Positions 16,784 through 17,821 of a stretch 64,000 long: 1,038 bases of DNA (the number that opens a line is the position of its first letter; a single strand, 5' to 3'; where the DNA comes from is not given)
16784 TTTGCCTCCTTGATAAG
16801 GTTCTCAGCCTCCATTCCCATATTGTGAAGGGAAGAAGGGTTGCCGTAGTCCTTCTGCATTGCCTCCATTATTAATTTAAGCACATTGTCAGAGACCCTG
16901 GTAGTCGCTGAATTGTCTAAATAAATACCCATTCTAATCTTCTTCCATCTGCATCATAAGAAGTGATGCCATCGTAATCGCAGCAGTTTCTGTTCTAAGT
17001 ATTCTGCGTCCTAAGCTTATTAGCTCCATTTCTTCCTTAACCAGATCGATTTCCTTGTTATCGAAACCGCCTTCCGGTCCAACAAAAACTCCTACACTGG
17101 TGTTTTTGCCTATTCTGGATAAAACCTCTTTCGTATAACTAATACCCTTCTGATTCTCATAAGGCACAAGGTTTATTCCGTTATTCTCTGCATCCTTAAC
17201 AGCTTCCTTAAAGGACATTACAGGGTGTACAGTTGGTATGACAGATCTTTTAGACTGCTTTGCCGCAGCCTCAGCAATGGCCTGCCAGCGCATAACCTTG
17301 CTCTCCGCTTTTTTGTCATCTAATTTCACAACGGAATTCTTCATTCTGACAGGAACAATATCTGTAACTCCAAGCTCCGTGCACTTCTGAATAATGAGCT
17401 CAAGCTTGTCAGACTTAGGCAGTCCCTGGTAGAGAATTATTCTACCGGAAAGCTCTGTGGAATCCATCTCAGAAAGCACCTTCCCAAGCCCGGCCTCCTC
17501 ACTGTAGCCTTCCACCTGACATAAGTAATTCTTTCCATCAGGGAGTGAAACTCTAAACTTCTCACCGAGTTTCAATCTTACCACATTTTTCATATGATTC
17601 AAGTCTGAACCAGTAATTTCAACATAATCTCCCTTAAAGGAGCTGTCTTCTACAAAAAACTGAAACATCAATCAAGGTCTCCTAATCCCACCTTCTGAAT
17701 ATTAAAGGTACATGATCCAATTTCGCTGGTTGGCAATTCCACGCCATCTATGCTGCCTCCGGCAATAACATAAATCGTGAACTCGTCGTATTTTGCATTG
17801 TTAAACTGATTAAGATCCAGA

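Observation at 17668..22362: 1564-aa non-pilin secreted protein as the terminal gene of a Gram-positive type IV pilus operon (possible PilY1-like pilus-associated factor)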

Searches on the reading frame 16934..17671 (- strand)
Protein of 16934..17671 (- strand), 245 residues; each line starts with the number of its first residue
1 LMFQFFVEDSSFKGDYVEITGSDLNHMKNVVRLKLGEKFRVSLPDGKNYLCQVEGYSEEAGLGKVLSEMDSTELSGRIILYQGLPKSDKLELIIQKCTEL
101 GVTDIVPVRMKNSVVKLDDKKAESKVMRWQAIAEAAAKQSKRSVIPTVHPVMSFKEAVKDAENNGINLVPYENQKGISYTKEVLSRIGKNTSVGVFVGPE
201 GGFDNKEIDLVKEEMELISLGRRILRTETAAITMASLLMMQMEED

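Call 4: search_protein_families(library=pfam, proteins=[window:16934-17671:-], max_evalue=0.1)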
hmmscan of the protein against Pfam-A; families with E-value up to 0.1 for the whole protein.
window:16934-17671:- (245 aa): 2 families
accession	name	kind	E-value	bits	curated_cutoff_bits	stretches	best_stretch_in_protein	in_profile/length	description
PF04452.19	Methyltrans_RNA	-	2.3e-50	170.9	23.9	1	75-238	4-164/165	RNA methyltransferase domain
PF20260.4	PUA_4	-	3.1e-09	37.2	23.9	1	19-55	1-37/48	RNA methyltransferase PUA domain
